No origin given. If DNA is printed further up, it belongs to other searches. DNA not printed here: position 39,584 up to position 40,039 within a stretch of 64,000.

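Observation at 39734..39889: Unannotated 50-aa Cys/Thr/Ser-rich small ORF (RiPP-precursor-like) between the two giant surface-protein genes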

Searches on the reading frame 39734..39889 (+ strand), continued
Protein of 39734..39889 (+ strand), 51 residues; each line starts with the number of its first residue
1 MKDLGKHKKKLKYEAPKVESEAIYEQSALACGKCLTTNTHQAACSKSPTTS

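Call 46: search_protein_families(library=ncbifam, proteins=[L031:7649-8941:+, L031:8923-9732:+, L031:9228-9995:+, L031:10137-10460:+, L031:10460-11506:+, L031:11557-12114:+, L031:12125-13315:+, L053:9995-10162:+], max_evalue=0.001)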
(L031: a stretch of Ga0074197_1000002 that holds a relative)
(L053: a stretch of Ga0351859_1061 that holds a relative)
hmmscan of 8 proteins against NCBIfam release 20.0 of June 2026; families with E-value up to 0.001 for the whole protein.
L031:7649-8941:+ (430 aa): 0 families

L031:8923-9732:+ (269 aa): 3 families
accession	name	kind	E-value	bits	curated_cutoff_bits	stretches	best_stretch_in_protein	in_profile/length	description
TIGR04352.1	HprK_rel_A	equivalog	1e-07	31.4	200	1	122-173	97-148/280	HprK-related kinase A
TIGR04249.1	SCM_chp_ScmC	equivalog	3e-07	30.1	125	1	118-192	122-195/292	SynChlorMet cassette protein ScmC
TIGR04355.1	HprK_rel_B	hypoth_equivalog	2.5e-06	26.9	200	1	118-179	141-202/351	HprK-related kinase B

L031:9228-9995:+ (255 aa): 3 families
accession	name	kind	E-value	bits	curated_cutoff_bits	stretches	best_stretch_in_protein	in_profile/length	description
NF033530.1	lasso_PqqD_Strm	exception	2.8e-09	37.1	70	1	188-250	16-78/78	lasso peptide biosynthesis PqqD family chaperone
TIGR03859.1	PQQ_PqqD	equivalog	0.00058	19.7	46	1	193-247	24-77/81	pyrroloquinoline quinone biosynthesis peptide chaperone PqqD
NF033536.1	lasso_PqqD_Bac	exception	0.00096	19.3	80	0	186-250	22-86/88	lasso peptide biosynthesis PqqD family chaperone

L031:10137-10460:+ (107 aa): 0 families

L031:10460-11506:+ (348 aa): 55 families (the best 25 are shown)
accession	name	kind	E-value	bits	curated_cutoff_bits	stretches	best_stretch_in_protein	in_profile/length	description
TIGR02109.1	PQQ_syn_pqqE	equivalog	8.5e-32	110.5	381.35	1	18-166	4-151/358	pyrroloquinoline quinone biosynthesis protein PqqE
TIGR04051.1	rSAM_NirJ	equivalog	1.8e-30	106.1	515.45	1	26-176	7-155/354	heme d1 biosynthesis radical SAM protein NirJ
TIGR04055.1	rSAM_NirJ2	equivalog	1.3e-29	103.8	500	2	27-175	6-152/326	putative heme d1 biosynthesis radical SAM protein NirJ2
TIGR04053.2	TIGR04053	equivalog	7.7e-29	101.1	395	2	20-173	7-162/366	TIGR04053 family radical SAM/SPASM domain-containing protein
TIGR04545.1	rSAM_ahbD_hemeb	equivalog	1e-28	100.7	500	2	25-169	4-147/339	heme b synthase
TIGR04303.1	GeoRSP_rSAM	equivalog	9e-27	94.5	400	2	23-175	7-155/325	GeoRSP system radical SAM/SPASM protein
TIGR03962.1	mycofact_rSAM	equivalog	5.3e-26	91.6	265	1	18-314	9-310/339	mycofactocin radical SAM maturase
TIGR04250.1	SCM_rSAM_ScmE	equivalog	1.5e-25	89.9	400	2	20-174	2-155/358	SynChlorMet cassette radical SAM/SPASM protein ScmE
TIGR04546.1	rSAM_ahbC_deAc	equivalog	8.8e-25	87.3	650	1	24-174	42-190/390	12,18-didecarboxysiroheme deacetylase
TIGR04347.1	pseudo_SAM_Halo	equivalog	5.6e-23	81.8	525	1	19-174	37-189/390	TIGR04347 family pseudo-SAM/SPASM protein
TIGR04340.1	rSAM_ACGX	hypoth_equivalog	5.7e-21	75.1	400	2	25-166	7-151/341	radical SAM/SPASM domain protein, ACGX system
TIGR04054.1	rSAM_NirJ1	equivalog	1.7e-19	69.7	650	1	24-169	39-182/387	putative heme d1 biosynthesis radical SAM protein NirJ1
TIGR03913.1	rad_SAM_trio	equivalog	2.8e-19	68.8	591.75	1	5-166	3-161/477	GDL motif peptide-associated radical SAM/SPASM maturase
TIGR04403.1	rSAM_skfB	equivalog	5.1e-19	68.3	300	1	15-173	98-250/402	sporulation killing factor system radical SAM maturase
TIGR04103.1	rSAM_nif11_3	equivalog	3.3e-16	58.9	725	1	23-171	7-152/412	nif11-class peptide radical SAM maturase 3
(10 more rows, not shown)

L031:11557-12114:+ (185 aa): 5 families
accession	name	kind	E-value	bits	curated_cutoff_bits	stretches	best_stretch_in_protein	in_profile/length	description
TIGR00738.1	rrf2_super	superfamily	1.3e-16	60.7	73.3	1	45-163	1-131/132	Rrf2 family transcriptional regulator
NF008886.0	PRK11920.1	equivalog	1.9e-07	30.8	193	1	45-123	1-80/153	iron-responsive transcriptional regulator RirA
TIGR02944.1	suf_reg_Xantho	equivalog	1.5e-06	28.6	110.65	1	45-125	2-83/130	SUF system Fe-S cluster assembly regulator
NF047409.1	Cys_reg_CymR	equivalog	8.8e-06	25.9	195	1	47-172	3-133/139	cysteine metabolism transcriptional regulator CymR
TIGR02010.1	IscR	equivalog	0.0001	22.1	207.55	0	61-165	17-132/135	Fe-S cluster assembly transcriptional regulator IscR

L031:12125-13315:+ (396 aa): 1 family
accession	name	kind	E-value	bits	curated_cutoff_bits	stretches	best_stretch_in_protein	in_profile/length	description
NF053851.1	Bdello_MAT_N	subfamily_domain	7.9e-05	22.5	60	0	16-90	7-74/162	mosaic adhesive trimer family chimeric fiber protein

L053:9995-10162:+ (55 aa): 0 families

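Call 61: search_protein_families(library=pfam, proteins=[L078:5481-6878:+, L029:2422-4950:+, L045:12018-12455:+, L028:6968-7480:+, L030:3636-4400:+, L057:1471-2718:+, L062:10200-11255:+, L058:11975-13833:+, L056:8112-8990:+, L046:558-1457:+], max_evalue=0.001)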
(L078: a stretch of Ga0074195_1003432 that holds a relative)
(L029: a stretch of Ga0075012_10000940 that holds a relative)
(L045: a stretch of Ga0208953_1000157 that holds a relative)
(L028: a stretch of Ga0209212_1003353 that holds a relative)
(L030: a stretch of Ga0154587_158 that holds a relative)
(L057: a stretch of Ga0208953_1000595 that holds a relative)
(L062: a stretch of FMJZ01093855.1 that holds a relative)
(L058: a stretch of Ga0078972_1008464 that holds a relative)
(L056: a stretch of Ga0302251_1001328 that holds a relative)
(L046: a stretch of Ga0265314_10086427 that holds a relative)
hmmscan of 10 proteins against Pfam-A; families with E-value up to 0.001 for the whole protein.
L078:5481-6878:+ (465 aa): 0 families

L029:2422-4950:+ (842 aa): 4 families
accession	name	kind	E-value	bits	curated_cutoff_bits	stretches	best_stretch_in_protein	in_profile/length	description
PF13620.12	CarboxypepD_reg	-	5.2e-26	91.2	32.3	3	179-256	2-82/82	Carboxypeptidase regulatory-like domain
PF13715.12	CarbopepD_reg_2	-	2.3e-11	44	32.2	0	485-535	9-57/88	CarboxypepD_reg-like domain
PF07963.17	N_methyl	-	3.8e-06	26.7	21.2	1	19-39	6-26/27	Prokaryotic N-terminal methylation motif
PF15976.11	CooC_C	-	0.00012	22.5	29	0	170-227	10-64/93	CS1-pili formation C-terminal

L045:12018-12455:+ (145 aa): 3 families
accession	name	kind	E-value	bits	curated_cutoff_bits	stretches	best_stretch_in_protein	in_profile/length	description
PF02082.26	Rrf2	-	7.1e-17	62.2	30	1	6-120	2-129/132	Iron-dependent Transcriptional regulator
PF01978.25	TrmB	-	5.8e-05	23.3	25.6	1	29-65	24-60/68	Sugar-specific transcriptional regulator TrmB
PF12802.13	MarR_2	-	0.00039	21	27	0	15-60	10-53/61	MarR family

L028:6968-7480:+ (170 aa): 1 family
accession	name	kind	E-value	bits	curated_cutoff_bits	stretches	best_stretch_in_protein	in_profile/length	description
PF07963.17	N_methyl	-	4e-05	23.5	21.2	1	5-28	3-26/27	Prokaryotic N-terminal methylation motif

L030:3636-4400:+ (254 aa): 0 families

L057:1471-2718:+ (415 aa): 4 families
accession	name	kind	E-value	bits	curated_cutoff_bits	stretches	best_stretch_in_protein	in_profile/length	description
PF13641.12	Glyco_tranf_2_3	-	2.5e-29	103.4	27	1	50-274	2-230/230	Glycosyltransferase like family 2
PF13632.12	Glyco_trans_2_3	-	7e-19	68.9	27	1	140-323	5-178/198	Glycosyl transferase family group 2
PF00535.33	Glycos_transf_2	-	1.5e-12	48.3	23.3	1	53-216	2-162/168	Glycosyl transferase family 2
PF13506.12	Glyco_transf_21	-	3.6e-06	27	21.7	1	124-273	21-174/174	Glycosyl transferase family 21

L062:10200-11255:+ (351 aa): 2 families
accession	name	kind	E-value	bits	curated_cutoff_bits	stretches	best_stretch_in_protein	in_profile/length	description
PF01339.22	CheB_methylest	-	1.1e-72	243.8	24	1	167-344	1-173/174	CheB methylesterase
PF00072.30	Response_reg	-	7.5e-24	84.5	30.2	1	11-115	1-102/111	Response regulator receiver domain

L058:11975-13833:+ (619 aa): 0 families

L056:8112-8990:+ (292 aa): 4 families
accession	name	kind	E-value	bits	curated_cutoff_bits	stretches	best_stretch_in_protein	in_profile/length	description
PF00005.33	ABC_tran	-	1.1e-30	107.5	25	1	44-194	1-136/137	ABC transporter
PF13304.12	AAA_21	-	6.7e-19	69.5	27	2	107-229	203-302/304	AAA domain, putative AbiEii toxin, Type IV TA system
PF02463.25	SMC_N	-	0.00016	21.6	40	0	58-236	28-209/220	RecF/RecN/SMC N terminal domain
PF13555.12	AAA_29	-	0.00081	19.5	27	0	46-71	14-39/61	P-loop containing region of AAA domain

L046:558-1457:+ (299 aa): 1 family
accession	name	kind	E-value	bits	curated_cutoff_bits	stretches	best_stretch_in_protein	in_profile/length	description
PF00892.27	EamA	-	1.9e-35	122.5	28.2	2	12-139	3-134/135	EamA-like transporter family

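Call 81: search_protein_families(library=ncbifam, proteins=[L053:7887-8663:+, L053:8941-9984:+, L058:7851-8702:+, L058:8683-8952:+, L058:8936-9952:+, L058:10142-10489:+, L007:7034-7327:+, L007:7374-8387:+, L005:8949-10010:+], max_evalue=0.00001)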
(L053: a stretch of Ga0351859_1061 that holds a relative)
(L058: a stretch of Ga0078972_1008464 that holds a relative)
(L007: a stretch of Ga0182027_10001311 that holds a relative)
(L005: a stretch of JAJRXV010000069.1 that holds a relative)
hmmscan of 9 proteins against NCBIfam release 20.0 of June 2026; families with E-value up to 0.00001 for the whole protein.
L053:7887-8663:+ (258 aa): 0 families

L053:8941-9984:+ (347 aa): 51 families (the best 25 are shown)
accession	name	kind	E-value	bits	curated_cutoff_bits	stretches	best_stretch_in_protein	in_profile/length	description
TIGR04055.1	rSAM_NirJ2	equivalog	8.5e-42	143.8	500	2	24-184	5-166/326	putative heme d1 biosynthesis radical SAM protein NirJ2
TIGR04545.1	rSAM_ahbD_hemeb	equivalog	1e-38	133.7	500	2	23-183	4-166/339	heme b synthase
TIGR04051.1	rSAM_NirJ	equivalog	8.1e-35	120.4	515.45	1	23-187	6-171/354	heme d1 biosynthesis radical SAM protein NirJ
TIGR03962.1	mycofact_rSAM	equivalog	1.6e-34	119.6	265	1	19-327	12-334/339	mycofactocin radical SAM maturase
TIGR04303.1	GeoRSP_rSAM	equivalog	7.9e-34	117.7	400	1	21-187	7-172/325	GeoRSP system radical SAM/SPASM protein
TIGR04053.2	TIGR04053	equivalog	2.9e-31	109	395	1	17-185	6-179/366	TIGR04053 family radical SAM/SPASM domain-containing protein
TIGR04347.1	pseudo_SAM_Halo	equivalog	5.5e-30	104.9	525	1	22-192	41-212/390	TIGR04347 family pseudo-SAM/SPASM protein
NF045574.1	sacti_mat_StsB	exception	6.6e-30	104.4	625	1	22-186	99-263/466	StsB family radical SAM/SPASM domain sactipeptide maturase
TIGR04546.1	rSAM_ahbC_deAc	equivalog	1.6e-28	99.6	650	1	22-188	42-209/390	12,18-didecarboxysiroheme deacetylase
NF050035.1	rSAM_WgK_link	exception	3.9e-27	95.2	650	2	23-157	13-149/367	radical SAM/SPASM peptide maturase WgkB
TIGR02109.1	PQQ_syn_pqqE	equivalog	1.6e-26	93.1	381.35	1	17-185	5-175/358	pyrroloquinoline quinone biosynthesis protein PqqE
TIGR04250.1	SCM_rSAM_ScmE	equivalog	3.7e-26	91.9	400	2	23-180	7-166/358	SynChlorMet cassette radical SAM/SPASM protein ScmE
TIGR04054.1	rSAM_NirJ1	equivalog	1.4e-25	89.8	650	1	22-184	39-202/387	putative heme d1 biosynthesis radical SAM protein NirJ1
TIGR04133.1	rSAM_w_lipo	hypoth_equivalog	7e-25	87.7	425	1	10-304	17-328/350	TIGR04133 family radical SAM/SPASM protein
TIGR04251.1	SCM_rSAM_ScmF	equivalog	4.9e-21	75.5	400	1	22-198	7-188/353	SynChlorMet cassette radical SAM/SPASM protein ScmF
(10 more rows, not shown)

L058:7851-8702:+ (283 aa): 0 families

L058:8683-8952:+ (89 aa): 5 families
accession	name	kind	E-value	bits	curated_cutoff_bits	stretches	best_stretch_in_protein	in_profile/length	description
NF033536.1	lasso_PqqD_Bac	exception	1.1e-15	57.5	80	1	4-85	8-88/88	lasso peptide biosynthesis PqqD family chaperone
TIGR04302.1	geo_PqqD_fam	equivalog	2e-10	41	100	1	24-84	42-101/102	GeoRSP system PqqD family peptide chaperone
NF050069.2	PqqD_rel_WgkC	exception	1.4e-08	34.7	110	1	30-83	33-86/103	PqqD family peptide maturation chaperone WgkC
TIGR03859.1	PQQ_PqqD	equivalog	4.3e-06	26.5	46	1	24-83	22-80/81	pyrroloquinoline quinone biosynthesis peptide chaperone PqqD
TIGR04248.1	SCM_PqqD_rel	equivalog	9.6e-06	25.7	100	0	18-85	16-83/84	SynChlorMet cassette protein ScmD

L058:8936-9952:+ (338 aa): 68 families (the best 25 are shown)
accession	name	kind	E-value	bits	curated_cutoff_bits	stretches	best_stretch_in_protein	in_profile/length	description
TIGR04055.1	rSAM_NirJ2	equivalog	1e-37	130.4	500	1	23-317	5-315/326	putative heme d1 biosynthesis radical SAM protein NirJ2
TIGR04545.1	rSAM_ahbD_hemeb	equivalog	6.3e-37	127.8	500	2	22-197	4-181/339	heme b synthase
TIGR04546.1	rSAM_ahbC_deAc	equivalog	1.4e-34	119.5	650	1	20-183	41-205/390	12,18-didecarboxysiroheme deacetylase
TIGR04051.1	rSAM_NirJ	equivalog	3.2e-34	118.5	515.45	1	21-184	5-169/354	heme d1 biosynthesis radical SAM protein NirJ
TIGR03962.1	mycofact_rSAM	equivalog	1.6e-33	116.3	265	1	16-305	10-311/339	mycofactocin radical SAM maturase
TIGR04053.2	TIGR04053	equivalog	6.6e-33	114.4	395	1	15-184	5-179/366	TIGR04053 family radical SAM/SPASM domain-containing protein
NF050035.1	rSAM_WgK_link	exception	7.1e-33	114.1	650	2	17-197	8-190/367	radical SAM/SPASM peptide maturase WgkB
TIGR04054.1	rSAM_NirJ1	equivalog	7.5e-32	110.4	650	1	20-184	38-203/387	putative heme d1 biosynthesis radical SAM protein NirJ1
TIGR02109.1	PQQ_syn_pqqE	equivalog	1.2e-30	106.7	381.35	1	15-183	4-174/358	pyrroloquinoline quinone biosynthesis protein PqqE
TIGR04250.1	SCM_rSAM_ScmE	equivalog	8.8e-29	100.5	400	1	23-175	8-162/358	SynChlorMet cassette radical SAM/SPASM protein ScmE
TIGR04347.1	pseudo_SAM_Halo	equivalog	7.9e-27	94.5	525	1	20-184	40-205/390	TIGR04347 family pseudo-SAM/SPASM protein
TIGR03913.1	rad_SAM_trio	equivalog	4e-25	88.1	591.75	1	7-182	8-183/477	GDL motif peptide-associated radical SAM/SPASM maturase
TIGR04403.1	rSAM_skfB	equivalog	4.2e-25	88.4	300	1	13-279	99-371/402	sporulation killing factor system radical SAM maturase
TIGR04103.1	rSAM_nif11_3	equivalog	1e-24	86.9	725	1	19-162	6-149/412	nif11-class peptide radical SAM maturase 3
NF012164.0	AlbA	equivalog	1e-23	83.5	850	1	15-307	110-409/442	subtilosin maturase AlbA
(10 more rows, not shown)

L058:10142-10489:+ (115 aa): 1 family
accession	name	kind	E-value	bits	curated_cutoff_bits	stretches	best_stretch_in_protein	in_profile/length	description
TIGR02228.1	sigpep_I_arch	equivalog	1.5e-06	28.2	51.85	1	10-100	37-136/158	signal peptidase I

L007:7034-7327:+ (97 aa): 1 family
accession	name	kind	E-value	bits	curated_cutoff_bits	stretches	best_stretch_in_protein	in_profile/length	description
NF033536.1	lasso_PqqD_Bac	exception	3.8e-07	30.2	80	1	13-91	11-87/88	lasso peptide biosynthesis PqqD family chaperone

L007:7374-8387:+ (337 aa): 62 families (the best 25 are shown)
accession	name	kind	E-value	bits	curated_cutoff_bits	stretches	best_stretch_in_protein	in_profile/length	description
TIGR04055.1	rSAM_NirJ2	equivalog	1.2e-37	130.2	500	1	28-319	7-317/326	putative heme d1 biosynthesis radical SAM protein NirJ2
TIGR02109.1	PQQ_syn_pqqE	equivalog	3.1e-37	128.3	381.35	1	18-183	4-171/358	pyrroloquinoline quinone biosynthesis protein PqqE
TIGR04545.1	rSAM_ahbD_hemeb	equivalog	9.7e-36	123.9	500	2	26-187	5-168/339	heme b synthase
TIGR04250.1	SCM_rSAM_ScmE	equivalog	3.8e-32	111.6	400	1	20-180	2-164/358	SynChlorMet cassette radical SAM/SPASM protein ScmE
TIGR04051.1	rSAM_NirJ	equivalog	4.6e-31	108.1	515.45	1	25-185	6-167/354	heme d1 biosynthesis radical SAM protein NirJ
TIGR04546.1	rSAM_ahbC_deAc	equivalog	1.5e-30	106.3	650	1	24-185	42-204/390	12,18-didecarboxysiroheme deacetylase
TIGR04303.1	GeoRSP_rSAM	equivalog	4.1e-30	105.5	400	1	20-183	4-166/325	GeoRSP system radical SAM/SPASM protein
TIGR04053.2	TIGR04053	equivalog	3e-29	102.4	395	1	17-185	4-177/366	TIGR04053 family radical SAM/SPASM domain-containing protein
TIGR03962.1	mycofact_rSAM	equivalog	3.6e-29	102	265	1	18-184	9-176/339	mycofactocin radical SAM maturase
NF045574.1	sacti_mat_StsB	exception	2.9e-28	98.9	625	1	27-182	102-257/466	StsB family radical SAM/SPASM domain sactipeptide maturase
TIGR04347.1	pseudo_SAM_Halo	equivalog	1.8e-27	96.6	525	1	14-174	32-192/390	TIGR04347 family pseudo-SAM/SPASM protein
NF050035.1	rSAM_WgK_link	exception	2.3e-27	96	650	1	19-182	7-172/367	radical SAM/SPASM peptide maturase WgkB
TIGR04054.1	rSAM_NirJ1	equivalog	7.4e-27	93.9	650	1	24-183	39-199/387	putative heme d1 biosynthesis radical SAM protein NirJ1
NF012164.0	AlbA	equivalog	9.4e-24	83.6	850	1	17-321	109-425/442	subtilosin maturase AlbA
TIGR04317.1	W_rSAM_matur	equivalog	2.3e-23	82.9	380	1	23-152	6-135/349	tungsten cofactor oxidoreductase radical SAM maturase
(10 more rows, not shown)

L005:8949-10010:+ (353 aa): 65 families (the best 25 are shown)
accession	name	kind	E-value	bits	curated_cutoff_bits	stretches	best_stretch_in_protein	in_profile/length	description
TIGR04545.1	rSAM_ahbD_hemeb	equivalog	3.7e-39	135.1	500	1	22-326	4-327/339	heme b synthase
TIGR04055.1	rSAM_NirJ2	equivalog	5.3e-37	128.1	500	1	23-336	5-323/326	putative heme d1 biosynthesis radical SAM protein NirJ2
TIGR04051.1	rSAM_NirJ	equivalog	9.6e-37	126.8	515.45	1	21-180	5-167/354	heme d1 biosynthesis radical SAM protein NirJ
TIGR04054.1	rSAM_NirJ1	equivalog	2.8e-33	115.1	650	1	21-182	39-203/387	putative heme d1 biosynthesis radical SAM protein NirJ1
TIGR04053.2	TIGR04053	equivalog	9e-33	114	395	2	16-183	6-180/366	TIGR04053 family radical SAM/SPASM domain-containing protein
TIGR03962.1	mycofact_rSAM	equivalog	2.2e-30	106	265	1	17-324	11-321/339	mycofactocin radical SAM maturase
TIGR04546.1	rSAM_ahbC_deAc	equivalog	4.8e-30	104.6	650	1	21-183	42-207/390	12,18-didecarboxysiroheme deacetylase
NF050035.1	rSAM_WgK_link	exception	1.5e-29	103.1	650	2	24-192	15-187/367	radical SAM/SPASM peptide maturase WgkB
TIGR04250.1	SCM_rSAM_ScmE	equivalog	2.7e-29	102.2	400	1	22-340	7-351/358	SynChlorMet cassette radical SAM/SPASM protein ScmE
NF045574.1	sacti_mat_StsB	exception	1.1e-28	100.3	625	1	22-352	100-429/466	StsB family radical SAM/SPASM domain sactipeptide maturase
TIGR04347.1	pseudo_SAM_Halo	equivalog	2.2e-28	99.6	525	1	21-173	41-196/390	TIGR04347 family pseudo-SAM/SPASM protein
TIGR04403.1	rSAM_skfB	equivalog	2.2e-28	99.2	300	1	14-288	100-371/402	sporulation killing factor system radical SAM maturase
NF047865.1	rSAM_PapB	equivalog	2.8e-25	89.2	340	1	24-319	9-319/330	PapB family radical SAM/SPASM ranthipeptide maturase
TIGR02668.1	moaA_archaeal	equivalog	1.3e-23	83.4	325.25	1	23-278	15-278/303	GTP 3',8-cyclase MoaA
TIGR02109.1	PQQ_syn_pqqE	equivalog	1.7e-23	83.2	381.35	1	16-347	5-342/358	pyrroloquinoline quinone biosynthesis protein PqqE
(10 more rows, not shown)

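Call 87: list_cluster_members(proteins=[P0004, P0005, P0006, P0007, P0009, P0016, P0021, P0035, P0044, P0047])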
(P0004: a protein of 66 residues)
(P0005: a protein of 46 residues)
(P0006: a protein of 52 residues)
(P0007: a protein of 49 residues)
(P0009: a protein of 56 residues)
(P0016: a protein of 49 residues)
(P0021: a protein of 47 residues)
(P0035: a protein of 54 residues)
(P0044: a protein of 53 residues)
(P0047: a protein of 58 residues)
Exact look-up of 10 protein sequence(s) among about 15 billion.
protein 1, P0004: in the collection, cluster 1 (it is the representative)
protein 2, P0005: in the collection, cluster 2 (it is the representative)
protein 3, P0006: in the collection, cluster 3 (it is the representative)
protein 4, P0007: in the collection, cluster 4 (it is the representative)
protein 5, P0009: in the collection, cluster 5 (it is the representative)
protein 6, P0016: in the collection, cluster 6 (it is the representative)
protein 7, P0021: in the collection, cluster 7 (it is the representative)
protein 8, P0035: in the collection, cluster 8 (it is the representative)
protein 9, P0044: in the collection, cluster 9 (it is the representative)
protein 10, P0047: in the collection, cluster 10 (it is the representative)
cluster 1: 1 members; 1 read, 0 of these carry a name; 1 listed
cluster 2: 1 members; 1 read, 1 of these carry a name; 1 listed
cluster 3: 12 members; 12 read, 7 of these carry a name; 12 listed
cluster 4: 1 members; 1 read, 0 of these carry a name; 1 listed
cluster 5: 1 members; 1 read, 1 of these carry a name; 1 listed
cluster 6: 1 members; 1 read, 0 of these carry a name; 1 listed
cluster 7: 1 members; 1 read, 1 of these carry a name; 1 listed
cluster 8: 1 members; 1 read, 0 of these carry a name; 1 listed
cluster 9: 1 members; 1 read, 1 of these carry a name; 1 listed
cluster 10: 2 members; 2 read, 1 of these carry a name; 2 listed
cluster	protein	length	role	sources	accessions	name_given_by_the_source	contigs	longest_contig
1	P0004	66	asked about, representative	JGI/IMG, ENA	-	-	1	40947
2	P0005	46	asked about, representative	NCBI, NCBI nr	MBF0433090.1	MAG: hypothetical protein HQK83_17560 [Fibrobacteria bacterium] | hypothetical protein [Fibrobacteria bacterium]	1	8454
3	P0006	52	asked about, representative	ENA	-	-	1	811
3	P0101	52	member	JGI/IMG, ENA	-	hypothetical protein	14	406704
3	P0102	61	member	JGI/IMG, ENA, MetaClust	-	hypothetical protein | \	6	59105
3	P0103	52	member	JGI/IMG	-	hypothetical protein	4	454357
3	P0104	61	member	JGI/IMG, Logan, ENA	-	hypothetical protein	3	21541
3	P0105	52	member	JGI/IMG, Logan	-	hypothetical protein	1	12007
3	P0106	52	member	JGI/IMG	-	hypothetical protein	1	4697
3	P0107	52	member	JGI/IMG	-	hypothetical protein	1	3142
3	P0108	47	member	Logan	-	-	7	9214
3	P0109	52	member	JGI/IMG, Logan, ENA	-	-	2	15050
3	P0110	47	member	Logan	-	-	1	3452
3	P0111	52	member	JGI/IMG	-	-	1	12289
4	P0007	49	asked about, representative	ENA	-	-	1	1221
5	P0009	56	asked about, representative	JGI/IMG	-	hypothetical protein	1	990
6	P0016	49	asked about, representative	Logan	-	-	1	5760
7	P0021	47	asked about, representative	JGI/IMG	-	hypothetical protein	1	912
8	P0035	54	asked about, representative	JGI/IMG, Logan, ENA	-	-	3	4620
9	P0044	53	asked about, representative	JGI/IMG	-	hypothetical protein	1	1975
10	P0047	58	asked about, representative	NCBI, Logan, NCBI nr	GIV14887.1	MAG: hypothetical protein KatS3mg022_0322 [Armatimonadota bacterium]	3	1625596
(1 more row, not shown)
